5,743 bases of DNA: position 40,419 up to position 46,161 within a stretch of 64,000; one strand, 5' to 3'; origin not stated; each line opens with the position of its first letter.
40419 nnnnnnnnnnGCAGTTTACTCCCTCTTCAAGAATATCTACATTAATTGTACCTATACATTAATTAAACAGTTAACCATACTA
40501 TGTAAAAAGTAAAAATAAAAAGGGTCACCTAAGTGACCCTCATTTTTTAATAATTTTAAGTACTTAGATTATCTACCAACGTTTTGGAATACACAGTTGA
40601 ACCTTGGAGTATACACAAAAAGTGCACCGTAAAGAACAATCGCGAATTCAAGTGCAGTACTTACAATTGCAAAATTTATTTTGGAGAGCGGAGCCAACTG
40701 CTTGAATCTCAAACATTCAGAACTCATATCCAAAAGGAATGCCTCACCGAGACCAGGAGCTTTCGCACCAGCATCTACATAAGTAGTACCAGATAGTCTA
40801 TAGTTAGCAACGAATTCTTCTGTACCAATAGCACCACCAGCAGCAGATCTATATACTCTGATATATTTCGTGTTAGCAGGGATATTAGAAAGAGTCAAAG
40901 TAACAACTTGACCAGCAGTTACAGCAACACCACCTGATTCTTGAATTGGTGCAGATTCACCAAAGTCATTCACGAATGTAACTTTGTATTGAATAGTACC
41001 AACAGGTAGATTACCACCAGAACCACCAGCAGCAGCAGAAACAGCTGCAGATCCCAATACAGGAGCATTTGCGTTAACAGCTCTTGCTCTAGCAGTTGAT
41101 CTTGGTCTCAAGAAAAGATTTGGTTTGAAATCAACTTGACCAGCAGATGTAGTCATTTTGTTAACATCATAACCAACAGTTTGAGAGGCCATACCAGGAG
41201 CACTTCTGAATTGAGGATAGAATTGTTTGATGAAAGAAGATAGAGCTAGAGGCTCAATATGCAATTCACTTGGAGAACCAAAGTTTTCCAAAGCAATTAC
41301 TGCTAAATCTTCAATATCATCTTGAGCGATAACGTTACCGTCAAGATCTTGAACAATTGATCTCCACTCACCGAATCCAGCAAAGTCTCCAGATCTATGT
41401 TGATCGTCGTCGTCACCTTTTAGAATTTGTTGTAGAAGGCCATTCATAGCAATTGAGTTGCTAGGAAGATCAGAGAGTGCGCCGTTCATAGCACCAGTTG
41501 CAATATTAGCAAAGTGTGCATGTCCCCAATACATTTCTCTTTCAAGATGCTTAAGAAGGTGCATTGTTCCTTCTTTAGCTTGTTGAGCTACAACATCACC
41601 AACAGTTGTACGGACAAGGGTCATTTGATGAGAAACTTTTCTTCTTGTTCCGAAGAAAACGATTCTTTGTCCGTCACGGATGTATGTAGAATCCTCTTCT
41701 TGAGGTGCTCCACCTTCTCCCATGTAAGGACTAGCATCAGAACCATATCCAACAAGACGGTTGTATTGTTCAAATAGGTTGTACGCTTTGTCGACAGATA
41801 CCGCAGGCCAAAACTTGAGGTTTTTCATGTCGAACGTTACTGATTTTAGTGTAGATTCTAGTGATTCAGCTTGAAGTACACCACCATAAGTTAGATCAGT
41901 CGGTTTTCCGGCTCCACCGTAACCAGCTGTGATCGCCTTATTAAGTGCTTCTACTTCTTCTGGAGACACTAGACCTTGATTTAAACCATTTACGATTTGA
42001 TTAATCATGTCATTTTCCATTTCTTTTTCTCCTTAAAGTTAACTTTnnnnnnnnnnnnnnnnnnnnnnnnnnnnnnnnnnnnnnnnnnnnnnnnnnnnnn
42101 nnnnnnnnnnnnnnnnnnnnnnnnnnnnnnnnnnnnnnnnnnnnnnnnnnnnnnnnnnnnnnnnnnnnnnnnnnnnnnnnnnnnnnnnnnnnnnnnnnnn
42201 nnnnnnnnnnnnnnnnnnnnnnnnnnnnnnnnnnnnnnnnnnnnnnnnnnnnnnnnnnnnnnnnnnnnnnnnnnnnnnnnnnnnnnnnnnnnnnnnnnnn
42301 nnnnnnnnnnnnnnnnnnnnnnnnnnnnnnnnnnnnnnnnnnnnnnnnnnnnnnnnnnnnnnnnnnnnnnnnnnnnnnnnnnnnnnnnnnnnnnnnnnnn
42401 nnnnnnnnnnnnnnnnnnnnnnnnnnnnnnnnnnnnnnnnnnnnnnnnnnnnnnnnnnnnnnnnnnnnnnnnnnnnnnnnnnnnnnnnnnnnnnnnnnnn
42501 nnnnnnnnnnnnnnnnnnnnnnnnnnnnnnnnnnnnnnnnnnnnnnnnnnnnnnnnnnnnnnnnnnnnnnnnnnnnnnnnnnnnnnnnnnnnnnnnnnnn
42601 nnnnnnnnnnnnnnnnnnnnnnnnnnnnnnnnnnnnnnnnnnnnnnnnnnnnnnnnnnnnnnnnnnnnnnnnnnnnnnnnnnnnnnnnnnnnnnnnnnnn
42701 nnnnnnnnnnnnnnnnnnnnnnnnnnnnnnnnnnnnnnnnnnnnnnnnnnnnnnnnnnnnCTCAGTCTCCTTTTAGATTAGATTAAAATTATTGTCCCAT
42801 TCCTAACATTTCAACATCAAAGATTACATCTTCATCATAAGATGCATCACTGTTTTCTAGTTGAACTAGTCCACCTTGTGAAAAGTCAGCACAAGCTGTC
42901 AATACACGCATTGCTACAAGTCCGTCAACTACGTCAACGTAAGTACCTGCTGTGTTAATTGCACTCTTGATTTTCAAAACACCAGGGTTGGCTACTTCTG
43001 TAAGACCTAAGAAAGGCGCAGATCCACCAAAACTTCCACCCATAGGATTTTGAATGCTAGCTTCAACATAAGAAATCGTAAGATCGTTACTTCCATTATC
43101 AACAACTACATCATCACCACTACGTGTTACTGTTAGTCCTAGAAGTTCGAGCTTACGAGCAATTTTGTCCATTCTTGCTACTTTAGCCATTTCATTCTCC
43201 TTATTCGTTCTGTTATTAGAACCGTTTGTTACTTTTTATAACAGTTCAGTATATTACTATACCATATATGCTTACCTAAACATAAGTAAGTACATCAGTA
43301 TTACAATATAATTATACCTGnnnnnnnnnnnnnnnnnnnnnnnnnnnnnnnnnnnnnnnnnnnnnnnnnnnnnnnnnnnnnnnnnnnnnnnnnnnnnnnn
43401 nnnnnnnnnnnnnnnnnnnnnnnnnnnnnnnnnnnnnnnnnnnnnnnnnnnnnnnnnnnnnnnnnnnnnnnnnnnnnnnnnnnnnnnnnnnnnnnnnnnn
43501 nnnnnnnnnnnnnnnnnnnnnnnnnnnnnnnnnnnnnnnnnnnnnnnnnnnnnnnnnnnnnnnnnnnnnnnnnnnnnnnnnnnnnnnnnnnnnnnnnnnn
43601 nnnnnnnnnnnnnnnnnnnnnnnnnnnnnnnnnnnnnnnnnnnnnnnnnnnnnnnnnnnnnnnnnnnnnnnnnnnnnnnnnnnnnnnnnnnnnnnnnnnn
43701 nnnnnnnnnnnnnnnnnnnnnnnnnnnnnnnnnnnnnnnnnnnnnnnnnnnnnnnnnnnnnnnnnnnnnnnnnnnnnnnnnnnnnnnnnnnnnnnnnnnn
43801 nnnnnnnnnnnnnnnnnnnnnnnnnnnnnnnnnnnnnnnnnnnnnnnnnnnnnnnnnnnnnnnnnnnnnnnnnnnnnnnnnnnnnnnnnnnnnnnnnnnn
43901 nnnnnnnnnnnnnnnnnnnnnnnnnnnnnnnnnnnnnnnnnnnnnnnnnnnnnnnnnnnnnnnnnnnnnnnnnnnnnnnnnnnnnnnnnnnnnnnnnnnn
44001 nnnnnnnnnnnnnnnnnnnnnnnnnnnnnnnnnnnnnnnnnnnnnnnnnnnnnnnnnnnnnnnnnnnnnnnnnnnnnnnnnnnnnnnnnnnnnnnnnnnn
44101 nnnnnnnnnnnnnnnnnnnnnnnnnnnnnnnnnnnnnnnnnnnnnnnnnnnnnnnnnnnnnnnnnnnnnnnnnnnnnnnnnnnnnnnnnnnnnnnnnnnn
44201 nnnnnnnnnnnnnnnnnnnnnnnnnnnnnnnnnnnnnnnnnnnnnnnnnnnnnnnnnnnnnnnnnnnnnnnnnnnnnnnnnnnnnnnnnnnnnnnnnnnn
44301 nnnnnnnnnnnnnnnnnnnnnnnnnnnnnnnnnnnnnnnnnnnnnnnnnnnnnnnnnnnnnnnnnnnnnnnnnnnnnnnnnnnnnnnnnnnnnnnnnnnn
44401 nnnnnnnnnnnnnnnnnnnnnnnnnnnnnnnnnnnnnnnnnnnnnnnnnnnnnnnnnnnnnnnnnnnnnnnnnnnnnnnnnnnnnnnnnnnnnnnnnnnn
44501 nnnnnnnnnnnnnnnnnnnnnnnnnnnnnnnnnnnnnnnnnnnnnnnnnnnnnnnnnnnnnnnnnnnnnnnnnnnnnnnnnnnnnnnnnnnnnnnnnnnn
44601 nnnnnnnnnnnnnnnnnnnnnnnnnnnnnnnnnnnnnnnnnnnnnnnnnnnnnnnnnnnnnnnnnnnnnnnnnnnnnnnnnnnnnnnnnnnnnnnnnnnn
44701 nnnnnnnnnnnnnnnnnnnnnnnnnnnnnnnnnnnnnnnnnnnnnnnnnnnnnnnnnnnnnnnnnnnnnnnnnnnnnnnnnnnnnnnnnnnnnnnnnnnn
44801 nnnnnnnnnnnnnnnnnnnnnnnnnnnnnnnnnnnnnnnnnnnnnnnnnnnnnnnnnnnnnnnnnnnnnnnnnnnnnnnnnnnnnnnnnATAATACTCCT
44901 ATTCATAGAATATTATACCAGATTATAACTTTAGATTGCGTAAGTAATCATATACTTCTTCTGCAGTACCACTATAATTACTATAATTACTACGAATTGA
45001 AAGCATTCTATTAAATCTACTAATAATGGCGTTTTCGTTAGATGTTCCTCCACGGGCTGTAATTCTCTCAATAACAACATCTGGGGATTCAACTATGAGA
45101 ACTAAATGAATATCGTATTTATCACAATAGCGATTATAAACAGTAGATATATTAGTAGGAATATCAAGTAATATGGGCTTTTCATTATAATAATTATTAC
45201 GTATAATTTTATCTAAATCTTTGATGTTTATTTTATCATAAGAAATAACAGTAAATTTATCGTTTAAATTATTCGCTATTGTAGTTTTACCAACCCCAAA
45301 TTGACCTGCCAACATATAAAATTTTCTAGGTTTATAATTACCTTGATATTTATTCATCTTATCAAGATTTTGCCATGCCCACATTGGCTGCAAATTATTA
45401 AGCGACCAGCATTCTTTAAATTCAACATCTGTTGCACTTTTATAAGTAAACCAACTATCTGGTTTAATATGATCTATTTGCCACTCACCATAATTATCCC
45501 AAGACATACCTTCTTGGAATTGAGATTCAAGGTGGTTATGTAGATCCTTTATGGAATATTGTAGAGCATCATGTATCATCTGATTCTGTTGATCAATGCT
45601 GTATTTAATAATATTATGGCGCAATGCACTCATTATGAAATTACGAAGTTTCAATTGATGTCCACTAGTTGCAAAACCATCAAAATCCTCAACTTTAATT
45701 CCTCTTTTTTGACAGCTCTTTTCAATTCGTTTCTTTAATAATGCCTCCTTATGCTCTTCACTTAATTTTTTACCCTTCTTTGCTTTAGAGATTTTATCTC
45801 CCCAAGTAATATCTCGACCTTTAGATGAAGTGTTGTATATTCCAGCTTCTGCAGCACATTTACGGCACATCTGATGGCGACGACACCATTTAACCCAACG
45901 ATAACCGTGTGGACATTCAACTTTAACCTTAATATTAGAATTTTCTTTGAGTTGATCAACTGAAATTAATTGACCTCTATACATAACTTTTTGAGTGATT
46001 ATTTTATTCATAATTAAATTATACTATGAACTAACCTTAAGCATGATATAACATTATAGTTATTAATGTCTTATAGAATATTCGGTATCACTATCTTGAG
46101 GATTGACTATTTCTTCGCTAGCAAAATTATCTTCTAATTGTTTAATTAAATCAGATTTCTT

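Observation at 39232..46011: Two different homing endonucleases (GIY-YIG and HNH) carry the same C-terminal P-loop kinase-like domain and flank the capsid/scaffold genes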

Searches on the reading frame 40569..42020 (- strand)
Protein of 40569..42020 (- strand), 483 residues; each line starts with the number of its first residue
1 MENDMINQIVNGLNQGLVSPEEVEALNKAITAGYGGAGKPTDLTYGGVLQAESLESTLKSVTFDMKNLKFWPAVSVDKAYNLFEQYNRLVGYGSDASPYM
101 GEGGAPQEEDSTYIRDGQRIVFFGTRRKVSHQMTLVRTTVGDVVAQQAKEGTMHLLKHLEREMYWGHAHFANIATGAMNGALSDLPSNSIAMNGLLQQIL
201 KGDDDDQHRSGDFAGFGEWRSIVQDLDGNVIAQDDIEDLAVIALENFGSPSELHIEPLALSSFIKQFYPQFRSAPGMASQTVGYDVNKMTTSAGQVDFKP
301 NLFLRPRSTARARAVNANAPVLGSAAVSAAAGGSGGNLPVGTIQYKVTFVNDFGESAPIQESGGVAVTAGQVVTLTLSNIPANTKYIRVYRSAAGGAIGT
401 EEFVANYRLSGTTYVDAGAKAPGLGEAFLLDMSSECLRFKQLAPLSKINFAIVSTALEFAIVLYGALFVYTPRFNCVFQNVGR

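Call 6: search_protein_families(library=phrogs, proteins=[window:40569-42020:-], max_evalue=0.001)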
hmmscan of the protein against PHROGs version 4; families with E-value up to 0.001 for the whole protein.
window:40569-42020:- (483 aa): 4 families
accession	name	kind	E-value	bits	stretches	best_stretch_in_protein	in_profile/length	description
phrog_752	-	head and packaging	8.8e-62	210.5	1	21-482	16-469/475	major head protein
phrog_511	-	head and packaging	2.8e-12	46.8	1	337-421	458-546/862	internal virion protein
phrog_19622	-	other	1.5e-05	24.6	1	322-423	275-372/524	esterase/lipase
phrog_17680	-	unknown function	5.4e-05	23.7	1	344-417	150-228/356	-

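Call 22: search_dna_similar(query=window:40569-42020:-, collection=phages, mode=protein, max_rows=15)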
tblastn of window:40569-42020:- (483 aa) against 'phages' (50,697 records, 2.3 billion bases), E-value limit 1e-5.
Records with a match: 57; places in all: 57; records where one place covers at least 80% of the query: 44.
Best place of each record, by identity: <60% 57.
By first word of the organism name: Bacillus 31; Lactobacillus 12; Bacteroides 6; Lysinibacillus 2; Bacteriophage 2; Exiguobacterium 1; Chryseobacterium 1; Myxococcus 1; Aerococcus 1.
By host as written in the record: Bacillus subtilis 8; Bacillus subtilis BEST7003 7; - 7; Bacillus subtilis Delta6 2; Bacillus cereus BGSC 6E1 2; Bacillus cereus 2; Lysinibacillus fusiformis 2; Bacillus cereus HER1399 2; and 22 more.
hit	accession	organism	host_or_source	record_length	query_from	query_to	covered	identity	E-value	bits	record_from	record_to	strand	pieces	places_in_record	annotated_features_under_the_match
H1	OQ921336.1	Bacillus phage SPO1L1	Bacillus subtilis BEST7003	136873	10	481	98%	32.1%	4e-55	204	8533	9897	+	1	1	hypothetical protein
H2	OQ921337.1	Bacillus phage SPO1L2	Bacillus subtilis BEST7003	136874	10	481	98%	32.1%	4e-55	204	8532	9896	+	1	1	hypothetical protein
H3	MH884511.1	Exiguobacterium phage vB_EalM-132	Exiguobacterium alkaliphilum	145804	10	481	98%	31.6%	5e-57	210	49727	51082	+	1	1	hypothetical protein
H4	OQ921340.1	Bacillus phage SPO1L5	Bacillus subtilis BEST7003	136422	10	481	98%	31.1%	2e-53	199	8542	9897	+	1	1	hypothetical protein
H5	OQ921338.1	Bacillus phage SPO1L3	Bacillus subtilis BEST7003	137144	10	481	98%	31.1%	2e-53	199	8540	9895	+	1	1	hypothetical protein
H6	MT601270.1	Bacillus phage vB_BsuM-Goe9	Bacillus subtilis Delta6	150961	10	481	98%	31.1%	2e-53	199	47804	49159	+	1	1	putative membrane-bound protein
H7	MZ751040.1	Bacillus phage phi18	Bacillus subtilis subsp. subtilis str. ...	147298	10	481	98%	31.1%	3e-53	199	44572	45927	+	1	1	major capsid protein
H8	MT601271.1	Bacillus phage vB_BsuM-Goe10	Bacillus subtilis Delta6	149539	10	481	98%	31.1%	3e-53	199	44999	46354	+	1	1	major capsid protein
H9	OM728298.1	Bacillus phage vB_BsuM-Goe16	Bacillus subtilis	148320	19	481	96%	31.7%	1e-53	200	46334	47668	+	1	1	hypothetical protein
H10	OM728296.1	Bacillus phage vB_BsuM-Goe26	Bacillus subtilis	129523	6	481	99%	30.8%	2e-51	194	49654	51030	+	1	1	hypothetical protein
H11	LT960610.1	Bacillus phage SBSphiC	Bacillus subtilis BEST7003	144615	6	481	99%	30.4%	3e-49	187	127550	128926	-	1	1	record has no annotation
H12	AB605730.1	Bacillus phage SP-10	-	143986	6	481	99%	30.3%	8e-51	192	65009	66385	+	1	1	major capsid protein precursor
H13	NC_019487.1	Bacillus phage SP-10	-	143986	6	481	99%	30.3%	8e-51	192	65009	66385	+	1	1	major head protein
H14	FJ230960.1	Bacillus phage SPO1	Bacillus subtilis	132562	19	481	96%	31.1%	1e-52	197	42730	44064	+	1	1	6.1: gp6.1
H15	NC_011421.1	Bacillus phage SPO1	Bacillus subtilis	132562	19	481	96%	31.1%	1e-52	197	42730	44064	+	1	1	6.1: major head protein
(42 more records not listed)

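Call 69: find_related_loci(query=window:40569-42020:-, collection=viral_contigs, flank=8000)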
Query window:40569-42020:- (483 aa) in viral_contigs; peptide patterns used: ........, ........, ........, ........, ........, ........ (x = any residue, [..] = any of these).
128 stretches matched a pattern; 103 encode a relative of the query (tblastn E <= 1e-3); the best 80 are kept; 80 distinct loci.
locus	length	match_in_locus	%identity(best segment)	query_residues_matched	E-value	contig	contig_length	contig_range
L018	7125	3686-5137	80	1-483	0e+0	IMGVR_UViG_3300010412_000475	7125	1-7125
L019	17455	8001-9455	81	1-483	0e+0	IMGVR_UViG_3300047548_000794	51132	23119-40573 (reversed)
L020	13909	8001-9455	79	1-483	0e+0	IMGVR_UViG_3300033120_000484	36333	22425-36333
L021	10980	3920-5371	77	1-483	0e+0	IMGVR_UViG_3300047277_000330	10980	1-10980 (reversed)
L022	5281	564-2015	76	1-483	0e+0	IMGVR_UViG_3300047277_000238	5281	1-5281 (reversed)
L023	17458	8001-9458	75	1-483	0e+0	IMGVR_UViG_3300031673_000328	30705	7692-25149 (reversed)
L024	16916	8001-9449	74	1-483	0e+0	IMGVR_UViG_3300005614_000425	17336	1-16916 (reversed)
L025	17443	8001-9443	74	3-483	0e+0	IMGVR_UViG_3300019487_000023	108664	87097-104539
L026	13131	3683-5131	75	1-483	0e+0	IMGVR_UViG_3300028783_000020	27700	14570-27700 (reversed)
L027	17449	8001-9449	75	1-483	0e+0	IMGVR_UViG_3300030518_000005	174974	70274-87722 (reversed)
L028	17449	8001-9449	75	1-483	0e+0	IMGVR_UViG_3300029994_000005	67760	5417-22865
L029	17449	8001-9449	74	1-483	0e+0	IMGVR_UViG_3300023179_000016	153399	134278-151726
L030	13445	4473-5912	74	4-483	0e+0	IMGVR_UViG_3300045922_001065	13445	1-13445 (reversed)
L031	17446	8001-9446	74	3-483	0e+0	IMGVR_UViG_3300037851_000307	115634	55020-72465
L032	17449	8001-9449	74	1-483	0e+0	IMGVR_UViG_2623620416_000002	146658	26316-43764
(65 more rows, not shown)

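Call 73: search_protein_families(library=pfam, alignment_id=A7, max_evalue=0.01)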
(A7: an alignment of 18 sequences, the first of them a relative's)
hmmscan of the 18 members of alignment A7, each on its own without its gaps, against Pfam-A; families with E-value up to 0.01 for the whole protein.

A. member 1, L021:5495-6952:+ (485 aa): 1 family
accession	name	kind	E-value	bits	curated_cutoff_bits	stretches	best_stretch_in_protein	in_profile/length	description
PF05367.17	Phage_endo_I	-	9e-08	32.3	29.1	1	239-320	13-96/149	Phage endonuclease I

B. families by the number of members that match (of 18 scanned): 67 families (the first 25 are shown)
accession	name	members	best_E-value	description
PF13401.12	AAA_22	11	0.00019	AAA domain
PF13238.12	AAA_18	9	0.00017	AAA domain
PF06414.18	Zeta_toxin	8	1.3e-06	Zeta toxin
PF18024.7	HTH_50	6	3.3e-10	Helix-turn-helix domain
PF13518.12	HTH_28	5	9.6e-09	Helix-turn-helix domain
PF05367.17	Phage_endo_I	5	9e-08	Phage endonuclease I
PF13671.12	AAA_33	5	0.00014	AAA domain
PF19575.5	HTH_58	4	4.8e-10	Helix-turn-helix domain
PF02796.21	HTH_7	3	2.3e-09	Helix-turn-helix domain of resolvase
PF08279.18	HTH_11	3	2e-08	HTH domain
PF13936.12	HTH_38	3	1.6e-07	Helix-turn-helix domain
PF13384.12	HTH_23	3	1.1e-06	Homeodomain-like domain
PF13730.12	HTH_36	3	0.00012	Helix-turn-helix domain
PF13551.12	HTH_29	3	0.00017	Winged helix-turn helix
PF13173.12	AAA_14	3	0.00023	AAA domain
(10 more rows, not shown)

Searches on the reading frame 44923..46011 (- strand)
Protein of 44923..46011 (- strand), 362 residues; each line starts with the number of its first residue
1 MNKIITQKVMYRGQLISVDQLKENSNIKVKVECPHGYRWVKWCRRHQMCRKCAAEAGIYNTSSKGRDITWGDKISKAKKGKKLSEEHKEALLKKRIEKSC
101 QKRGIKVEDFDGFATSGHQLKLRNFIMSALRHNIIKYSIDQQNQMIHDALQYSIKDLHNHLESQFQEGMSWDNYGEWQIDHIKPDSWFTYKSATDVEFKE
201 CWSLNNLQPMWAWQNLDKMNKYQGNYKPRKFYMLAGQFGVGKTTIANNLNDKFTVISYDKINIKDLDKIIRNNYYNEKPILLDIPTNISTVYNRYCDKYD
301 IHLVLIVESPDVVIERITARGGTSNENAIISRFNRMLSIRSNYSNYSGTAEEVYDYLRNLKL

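Call 4: search_protein_families(library=pfam, proteins=[window:44923-46011:-], max_evalue=1)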
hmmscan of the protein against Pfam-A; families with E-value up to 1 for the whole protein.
window:44923-46011:- (362 aa): 12 families
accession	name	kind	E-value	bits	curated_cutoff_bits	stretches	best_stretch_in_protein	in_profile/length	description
PF13401.12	AAA_22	-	0.0006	20.6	27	1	229-270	5-33/130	AAA domain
PF20720.3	nSTAND3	-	0.0011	19.1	27.2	1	229-278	17-66/155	Novel STAND NTPase 3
PF13238.12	AAA_18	-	0.0028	18.5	29.4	1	234-265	3-30/128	AAA domain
PF06414.18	Zeta_toxin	-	0.0043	16.9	22.3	1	223-258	11-43/199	Zeta toxin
PF13479.12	AAA_24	-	0.0044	17.3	27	1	232-261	5-34/195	AAA domain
PF03193.22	RsgA_GTPase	-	0.0064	16.8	30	1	217-252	95-129/174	RsgA GTPase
PF02367.23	TsaE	-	0.051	14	26.6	1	225-255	17-47/128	Threonylcarbamoyl adenosine biosynthesis protein TsaE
PF13207.12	AAA_17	-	0.061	14.1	27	0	236-254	2-20/136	AAA domain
PF01712.25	dNK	-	0.07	13.3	27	0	235-260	4-29/203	Deoxynucleoside kinase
PF00004.35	AAA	-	0.12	13.3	21.2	1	233-268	2-37/131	ATPase family associated with various cellular activities (AAA)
PF13189.12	Cytidylate_kin2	-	0.13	12.9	28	0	234-261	4-31/176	Cytidylate kinase-like family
PF01926.29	MMR_HSR1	-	0.14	12.8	21.9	1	233-297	3-72/113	50S ribosome-binding GTPase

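Call 6: search_protein_families(library=phrogs, proteins=[window:44923-46011:-], max_evalue=0.001)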
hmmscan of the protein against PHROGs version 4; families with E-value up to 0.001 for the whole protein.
window:44923-46011:- (362 aa): 4 families
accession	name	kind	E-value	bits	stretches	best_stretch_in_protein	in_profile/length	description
phrog_28061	-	unknown function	3.1e-09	38.2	1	169-221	6-56/62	-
phrog_1035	-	DNA, RNA and nucleotide metabolism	6e-07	30.6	1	38-234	55-226/271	endonuclease VII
phrog_6931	-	unknown function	1.6e-05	25.3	1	214-277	170-231/343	-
phrog_1815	-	other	0.00015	23.1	0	230-253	4-27/197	guanylate kinase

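Call 32: search_protein_families(library=pfam, alignment_id=A3, max_evalue=0.001)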
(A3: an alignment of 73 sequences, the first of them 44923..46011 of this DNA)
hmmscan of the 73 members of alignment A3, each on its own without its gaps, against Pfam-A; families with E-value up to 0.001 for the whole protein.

A. member 1, window:44923-46011:- (362 aa): 1 family
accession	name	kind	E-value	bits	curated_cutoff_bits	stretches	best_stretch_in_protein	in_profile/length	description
PF13401.12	AAA_22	-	0.0006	20.6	27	0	229-270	5-33/130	AAA domain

B. families by the number of members that match (of 73 scanned): 52 families (the first 25 are shown)
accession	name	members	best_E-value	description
PF13401.12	AAA_22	17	2e-08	AAA domain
PF13238.12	AAA_18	17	1.4e-06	AAA domain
PF01541.30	GIY-YIG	15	9.2e-13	GIY-YIG catalytic domain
PF06414.18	Zeta_toxin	13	1.1e-08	Zeta toxin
PF22083.2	I-HmuI_NUMOD-like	11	4.6e-11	DNA endonuclease I-HmuI-like, NUMOD-like domain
PF07460.16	NUMOD3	7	3.5e-21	NUMOD3 motif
PF13671.12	AAA_33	7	5.2e-07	AAA domain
PF01844.29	HNH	5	1.9e-10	HNH endonuclease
PF13518.12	HTH_28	5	1.4e-07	Helix-turn-helix domain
PF05367.17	Phage_endo_I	5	9.2e-06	Phage endonuclease I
PF13936.12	HTH_38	5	1.2e-05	Helix-turn-helix domain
PF03193.22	RsgA_GTPase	5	1.6e-05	RsgA GTPase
PF19575.5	HTH_58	4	3.1e-06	Helix-turn-helix domain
PF20720.3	nSTAND3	4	0.00012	Novel STAND NTPase 3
PF14279.12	HNH_5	3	6.4e-11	HNH endonuclease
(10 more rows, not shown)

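Call 80: search_protein_families(library=ncbifam, proteins=[window:44923-46011:-], max_evalue=0.01)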
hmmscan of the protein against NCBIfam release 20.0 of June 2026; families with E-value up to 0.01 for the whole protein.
window:44923-46011:- (362 aa): 2 families
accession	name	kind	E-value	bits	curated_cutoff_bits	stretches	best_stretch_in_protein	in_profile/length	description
TIGR00152.1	TIGR00152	equivalog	1.5e-05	24.9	65.55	0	234-262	4-34/188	dephospho-CoA kinase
NF003012.0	PRK03839.1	equivalog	0.0072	16.3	152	0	234-278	5-44/180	putative kinase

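Call 81: search_protein_families(library=padloc, proteins=[window:44923-46011:-], max_evalue=0.01)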
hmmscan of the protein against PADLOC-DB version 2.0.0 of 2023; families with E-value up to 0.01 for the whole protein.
window:44923-46011:- (362 aa): 2 families
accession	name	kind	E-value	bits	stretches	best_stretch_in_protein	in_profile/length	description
PDLC02373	dCTPase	-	2.7e-05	21.2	1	123-295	95-206/630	-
PDLC02911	VakA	-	0.001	17.7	1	230-277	3-49/163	-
